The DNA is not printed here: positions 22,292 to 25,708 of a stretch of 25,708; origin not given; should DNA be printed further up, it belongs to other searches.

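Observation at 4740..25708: Locus-level hypothesis: a non-canonical archaeal surface-glycan assembly and remodelling system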

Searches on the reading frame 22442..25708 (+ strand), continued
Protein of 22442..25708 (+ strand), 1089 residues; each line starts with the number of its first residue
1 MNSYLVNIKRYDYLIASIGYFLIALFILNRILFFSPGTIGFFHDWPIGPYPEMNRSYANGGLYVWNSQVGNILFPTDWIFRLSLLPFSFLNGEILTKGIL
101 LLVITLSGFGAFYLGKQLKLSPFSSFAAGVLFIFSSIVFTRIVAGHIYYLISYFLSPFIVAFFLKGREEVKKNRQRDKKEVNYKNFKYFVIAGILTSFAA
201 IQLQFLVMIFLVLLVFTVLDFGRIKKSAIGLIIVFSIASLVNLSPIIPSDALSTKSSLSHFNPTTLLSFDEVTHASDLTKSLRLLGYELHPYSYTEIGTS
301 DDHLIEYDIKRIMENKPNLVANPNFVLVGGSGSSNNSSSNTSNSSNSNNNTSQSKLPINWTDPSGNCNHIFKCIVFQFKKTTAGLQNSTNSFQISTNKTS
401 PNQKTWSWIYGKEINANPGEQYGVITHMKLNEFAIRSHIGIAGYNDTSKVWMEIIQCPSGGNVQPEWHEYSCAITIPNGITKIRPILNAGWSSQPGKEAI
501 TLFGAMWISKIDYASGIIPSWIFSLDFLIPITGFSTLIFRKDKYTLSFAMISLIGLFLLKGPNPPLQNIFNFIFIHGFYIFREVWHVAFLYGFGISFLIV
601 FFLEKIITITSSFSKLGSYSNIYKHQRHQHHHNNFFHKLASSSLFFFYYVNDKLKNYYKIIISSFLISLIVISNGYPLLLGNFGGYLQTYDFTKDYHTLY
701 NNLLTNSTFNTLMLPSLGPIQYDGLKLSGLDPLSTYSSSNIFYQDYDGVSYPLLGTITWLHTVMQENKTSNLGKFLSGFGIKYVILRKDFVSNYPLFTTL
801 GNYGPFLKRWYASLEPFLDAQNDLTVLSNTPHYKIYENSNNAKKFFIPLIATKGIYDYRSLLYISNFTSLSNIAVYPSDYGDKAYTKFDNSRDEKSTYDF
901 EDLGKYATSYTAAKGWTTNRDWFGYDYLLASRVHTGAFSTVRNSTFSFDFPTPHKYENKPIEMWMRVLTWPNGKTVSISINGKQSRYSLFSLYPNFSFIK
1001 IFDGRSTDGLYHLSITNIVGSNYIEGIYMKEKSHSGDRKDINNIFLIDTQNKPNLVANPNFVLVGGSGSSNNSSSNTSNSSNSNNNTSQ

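Call 70: find_related_loci(query=A1, collection=metagenome_contigs, flank=10000)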
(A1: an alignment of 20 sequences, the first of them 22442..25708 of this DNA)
Query A1 (1089 aa) in metagenome_contigs; peptide patterns used: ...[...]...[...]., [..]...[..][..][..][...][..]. (x = any residue, [..] = any of these).
237 stretches matched a pattern; 27 encode a relative of the query (tblastn E <= 1e-3); 27 distinct loci.
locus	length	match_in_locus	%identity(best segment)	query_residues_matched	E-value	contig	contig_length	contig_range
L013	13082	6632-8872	55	6-1043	7e-161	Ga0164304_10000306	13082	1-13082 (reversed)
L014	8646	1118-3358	55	6-1043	6e-161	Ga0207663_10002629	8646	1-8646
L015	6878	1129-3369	55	6-1043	2e-161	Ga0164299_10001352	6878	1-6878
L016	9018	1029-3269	54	6-1043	1e-159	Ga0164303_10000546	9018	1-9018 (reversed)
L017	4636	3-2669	49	69-1064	1e-162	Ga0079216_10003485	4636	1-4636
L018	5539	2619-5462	49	6-1064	2e-158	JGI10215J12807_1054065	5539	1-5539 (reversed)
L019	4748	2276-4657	48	5-1064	3e-157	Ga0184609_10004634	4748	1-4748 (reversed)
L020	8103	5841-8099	51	6-1026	7e-151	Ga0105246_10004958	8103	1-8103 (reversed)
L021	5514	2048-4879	48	9-1064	2e-152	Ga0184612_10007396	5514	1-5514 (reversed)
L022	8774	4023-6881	46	6-1083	4e-142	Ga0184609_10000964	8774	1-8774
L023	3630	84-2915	46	9-1064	8e-146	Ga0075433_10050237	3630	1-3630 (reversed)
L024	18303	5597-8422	45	9-1089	2e-140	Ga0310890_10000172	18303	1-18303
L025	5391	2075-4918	44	4-1063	2e-141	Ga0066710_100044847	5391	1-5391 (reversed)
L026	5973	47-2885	46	6-1064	3e-139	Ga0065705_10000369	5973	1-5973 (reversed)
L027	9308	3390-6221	46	9-1064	2e-138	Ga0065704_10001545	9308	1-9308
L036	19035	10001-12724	31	20-1061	3e-73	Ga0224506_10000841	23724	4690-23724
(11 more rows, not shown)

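Call 75: search_protein_families(library=pfam, max_evalue=0.001, proteins=[L036:1655-2893:+, L036:2911-4407:+, L036:5361-6461:+, L036:6448-7197:+, L036:13809-14453:+, L036:16988-18166:-, L024:14396-15616:+, L024:2545-3495:-, L024:108-1010:+, L024:1508-2302:-])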
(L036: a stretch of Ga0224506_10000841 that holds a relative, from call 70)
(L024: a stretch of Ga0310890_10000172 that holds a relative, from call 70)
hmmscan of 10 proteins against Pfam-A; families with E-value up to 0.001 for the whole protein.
L036:1655-2893:+ (413 aa): 6 families
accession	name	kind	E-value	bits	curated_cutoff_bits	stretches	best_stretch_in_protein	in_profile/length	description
PF00535.33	Glycos_transf_2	-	1.7e-31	109.8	23.3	1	55-188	1-131/168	Glycosyl transferase family 2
PF13641.12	Glyco_tranf_2_3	-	1.1e-29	104.5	27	1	54-279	3-230/230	Glycosyltransferase like family 2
PF13632.12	Glyco_trans_2_3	-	2.4e-25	90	27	1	139-392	2-193/198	Glycosyl transferase family group 2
PF10111.15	Glyco_tranf_2_2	-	7e-11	42.6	27.3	1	55-269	1-225/276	Glycosyltransferase like family 2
PF13506.12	Glyco_transf_21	-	6.4e-08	32.7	21.7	1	121-277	16-173/174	Glycosyl transferase family 21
PF03142.21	Chitin_synth_2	-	1.1e-05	24.8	27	0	134-189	200-256/527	Chitin synthase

L036:2911-4407:+ (499 aa): 0 families

L036:5361-6461:+ (367 aa): 6 families
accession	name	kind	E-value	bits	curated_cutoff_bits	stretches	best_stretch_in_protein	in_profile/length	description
PF00534.26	Glycos_transf_1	-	3.8e-36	124.6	26.4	1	186-340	9-169/172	Glycosyl transferases group 1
PF13692.12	Glyco_trans_1_4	-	4.2e-30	105.3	27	1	193-329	2-142/142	Glycosyl transferases group 1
PF20706.3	GT4-conflict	-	3.1e-12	46.6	26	1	169-355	172-384/385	Family 4 Glycosyltransferase in conflict systems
PF13439.12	Glyco_transf_4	-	3.3e-12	47.2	28.5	1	19-178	1-166/170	Glycosyltransferase Family 4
PF13579.12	Glyco_trans_4_4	-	5.5e-06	27.2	29.7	1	20-64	1-45/158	Glycosyl transferase 4-like domain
PF13524.12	Glyco_trans_1_2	-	7.8e-06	26.3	25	1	215-357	7-143/144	Glycosyl transferase-like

L036:6448-7197:+ (250 aa): 10 families
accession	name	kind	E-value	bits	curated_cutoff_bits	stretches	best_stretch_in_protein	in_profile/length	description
PF08241.18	Methyltransf_11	-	2.5e-16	60.5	21.2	1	44-141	1-95/95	Methyltransferase domain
PF13847.12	Methyltransf_31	-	4.7e-16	59.2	27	1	42-145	6-113/145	Methyltransferase domain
PF13649.12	Methyltransf_25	-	1.2e-14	55.2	27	1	43-137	1-97/97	Methyltransferase domain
PF13489.12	Methyltransf_23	-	3.2e-14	53.4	27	1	39-189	22-163/164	Methyltransferase domain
PF08242.18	Methyltransf_12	-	6.8e-14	52.8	30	1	44-138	1-97/98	Methyltransferase domain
PF07021.18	MetW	-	1.7e-08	34.8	21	1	32-135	5-104/193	Methionine biosynthesis protein MetW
PF06325.19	PrmA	-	1.7e-05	24.9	22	1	39-149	161-266/296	Ribosomal protein L11 methyltransferase (PrmA)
PF01209.24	Ubie_methyltran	-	0.00011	22.1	20.1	1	41-143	49-153/233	ubiE/COQ5 methyltransferase family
PF03141.22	Methyltransf_29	-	0.00025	20.2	23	1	42-143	120-219/506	Putative S-adenosyl-L-methionine-dependent methyltransferase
PF13679.12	Methyltransf_32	-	0.00078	19.9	27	0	35-84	21-71/143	Methyltransferase domain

L036:13809-14453:+ (215 aa): 3 families
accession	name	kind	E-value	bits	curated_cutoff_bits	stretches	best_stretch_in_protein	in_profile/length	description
PF04191.18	PEMT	-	4e-08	34.1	25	1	92-171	37-104/105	Phospholipid methyltransferase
PF01222.22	ERG4_ERG24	-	9.1e-06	25.1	27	1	82-184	339-427/432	Ergosterol biosynthesis ERG4/ERG24 family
PF04140.19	ICMT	-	8e-05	23.4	24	1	91-120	29-58/95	Isoprenylcysteine carboxyl methyltransferase (ICMT) family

L036:16988-18166:- (393 aa): 1 family
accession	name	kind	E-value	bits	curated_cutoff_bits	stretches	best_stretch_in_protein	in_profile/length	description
PF01904.24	DUF72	-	8.9e-64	215.9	25.3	1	28-247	6-217/217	Protein of unknown function DUF72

L024:14396-15616:+ (407 aa): 5 families
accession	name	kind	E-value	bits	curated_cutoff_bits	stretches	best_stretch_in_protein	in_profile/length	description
PF00534.26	Glycos_transf_1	-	2.9e-37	128.3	26.4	1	183-334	12-169/172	Glycosyl transferases group 1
PF13692.12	Glyco_trans_1_4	-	3.4e-31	108.8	27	1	186-323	1-142/142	Glycosyl transferases group 1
PF20706.3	GT4-conflict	-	1.3e-11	44.6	26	1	164-299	173-323/385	Family 4 Glycosyltransferase in conflict systems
PF13439.12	Glyco_transf_4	-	7.7e-10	39.5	28.5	1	17-172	2-166/170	Glycosyltransferase Family 4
PF01920.25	Prefoldin_2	-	0.00026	21.4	27.6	1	364-406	30-72/106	Prefoldin subunit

L024:2545-3495:- (317 aa): 2 families
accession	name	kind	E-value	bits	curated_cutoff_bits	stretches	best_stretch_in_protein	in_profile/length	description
PF01522.26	Polysacc_deac_1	-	2e-14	54.1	23.1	1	76-193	21-123/124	Polysaccharide deacetylase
PF10096.14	DUF2334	-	2.3e-07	31.1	26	1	62-282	4-191/203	Uncharacterized protein conserved in bacteria (DUF2334)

L024:108-1010:+ (301 aa): 0 families

L024:1508-2302:- (265 aa): 1 family
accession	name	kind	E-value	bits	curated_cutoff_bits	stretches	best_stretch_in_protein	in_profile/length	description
PF00535.33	Glycos_transf_2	-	3e-21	76.5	23.3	1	3-130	34-165/168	Glycosyl transferase family 2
